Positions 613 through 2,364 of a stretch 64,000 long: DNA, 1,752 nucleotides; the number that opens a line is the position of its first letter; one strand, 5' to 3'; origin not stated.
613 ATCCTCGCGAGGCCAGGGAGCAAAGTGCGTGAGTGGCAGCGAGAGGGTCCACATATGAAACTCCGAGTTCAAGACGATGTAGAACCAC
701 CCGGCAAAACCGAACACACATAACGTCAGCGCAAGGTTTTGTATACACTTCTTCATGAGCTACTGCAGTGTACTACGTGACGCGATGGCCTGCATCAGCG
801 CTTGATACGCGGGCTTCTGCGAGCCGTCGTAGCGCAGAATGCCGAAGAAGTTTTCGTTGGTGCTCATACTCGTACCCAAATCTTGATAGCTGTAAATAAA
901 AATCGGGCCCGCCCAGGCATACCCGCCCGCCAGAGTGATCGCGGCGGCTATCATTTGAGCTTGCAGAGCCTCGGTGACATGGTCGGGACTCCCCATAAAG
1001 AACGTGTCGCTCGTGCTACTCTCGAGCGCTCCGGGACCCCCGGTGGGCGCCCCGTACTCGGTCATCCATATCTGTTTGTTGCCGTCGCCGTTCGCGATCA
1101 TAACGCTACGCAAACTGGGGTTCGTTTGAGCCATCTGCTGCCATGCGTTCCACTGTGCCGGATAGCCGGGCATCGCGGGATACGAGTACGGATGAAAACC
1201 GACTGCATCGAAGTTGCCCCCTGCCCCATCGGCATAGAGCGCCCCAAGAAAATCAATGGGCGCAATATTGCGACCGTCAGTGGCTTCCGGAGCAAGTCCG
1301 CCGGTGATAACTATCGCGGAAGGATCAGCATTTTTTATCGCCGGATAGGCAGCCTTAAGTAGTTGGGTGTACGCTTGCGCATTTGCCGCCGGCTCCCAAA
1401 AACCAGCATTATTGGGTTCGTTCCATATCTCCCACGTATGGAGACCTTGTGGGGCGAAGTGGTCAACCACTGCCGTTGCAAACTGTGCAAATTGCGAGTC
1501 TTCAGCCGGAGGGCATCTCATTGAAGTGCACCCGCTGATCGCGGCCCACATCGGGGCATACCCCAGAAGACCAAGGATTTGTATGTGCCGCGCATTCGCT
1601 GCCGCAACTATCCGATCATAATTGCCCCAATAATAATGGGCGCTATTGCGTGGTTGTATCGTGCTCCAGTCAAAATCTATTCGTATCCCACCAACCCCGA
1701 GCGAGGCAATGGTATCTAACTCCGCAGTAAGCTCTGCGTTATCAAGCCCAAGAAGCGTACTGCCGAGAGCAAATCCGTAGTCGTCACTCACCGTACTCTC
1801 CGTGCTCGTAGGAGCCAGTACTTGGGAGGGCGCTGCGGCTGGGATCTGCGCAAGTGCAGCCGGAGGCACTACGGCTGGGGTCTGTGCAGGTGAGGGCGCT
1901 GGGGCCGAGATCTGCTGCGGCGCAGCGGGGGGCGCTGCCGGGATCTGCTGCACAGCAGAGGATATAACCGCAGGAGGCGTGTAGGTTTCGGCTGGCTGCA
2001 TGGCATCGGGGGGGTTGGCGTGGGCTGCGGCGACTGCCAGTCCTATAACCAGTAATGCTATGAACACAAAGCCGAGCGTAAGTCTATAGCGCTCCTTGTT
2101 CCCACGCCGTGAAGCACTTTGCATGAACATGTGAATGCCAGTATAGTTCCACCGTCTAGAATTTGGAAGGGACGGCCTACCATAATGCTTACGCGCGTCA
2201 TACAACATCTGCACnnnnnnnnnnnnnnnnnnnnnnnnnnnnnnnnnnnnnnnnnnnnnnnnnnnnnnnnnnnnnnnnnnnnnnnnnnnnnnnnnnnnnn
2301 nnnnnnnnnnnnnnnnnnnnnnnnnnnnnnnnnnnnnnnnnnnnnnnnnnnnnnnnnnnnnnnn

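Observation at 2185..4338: Unusual fusion of a Wzx-type polysaccharide flippase with an ATP-grasp ligase domain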

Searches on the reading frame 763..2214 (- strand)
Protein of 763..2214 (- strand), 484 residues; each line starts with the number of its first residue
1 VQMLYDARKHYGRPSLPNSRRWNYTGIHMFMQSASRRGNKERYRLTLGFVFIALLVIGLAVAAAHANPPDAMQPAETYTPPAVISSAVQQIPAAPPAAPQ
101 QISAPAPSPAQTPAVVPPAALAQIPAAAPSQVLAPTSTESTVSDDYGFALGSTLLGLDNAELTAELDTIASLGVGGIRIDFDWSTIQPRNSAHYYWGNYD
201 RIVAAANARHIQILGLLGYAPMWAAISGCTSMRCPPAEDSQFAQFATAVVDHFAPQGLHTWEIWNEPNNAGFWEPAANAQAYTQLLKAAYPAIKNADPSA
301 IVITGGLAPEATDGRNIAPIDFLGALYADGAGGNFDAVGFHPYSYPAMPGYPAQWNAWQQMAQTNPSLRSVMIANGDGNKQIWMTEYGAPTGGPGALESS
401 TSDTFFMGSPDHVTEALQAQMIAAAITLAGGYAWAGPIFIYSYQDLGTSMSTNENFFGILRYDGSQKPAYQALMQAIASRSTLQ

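Call 11: search_protein_families(library=pfam, proteins=[window:763-2214:-], max_evalue=0.001)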
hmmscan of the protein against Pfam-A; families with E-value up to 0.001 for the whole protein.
window:763-2214:- (484 aa): 2 families
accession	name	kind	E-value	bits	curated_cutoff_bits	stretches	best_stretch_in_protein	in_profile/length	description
PF00150.24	Cellulase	-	1.2e-07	32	23.5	1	164-389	25-238/272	Cellulase (glycosyl hydrolase family 5)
PF01229.23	Glyco_hydro_39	-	0.00017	21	26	1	260-343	151-226/472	Glycosyl hydrolases family 39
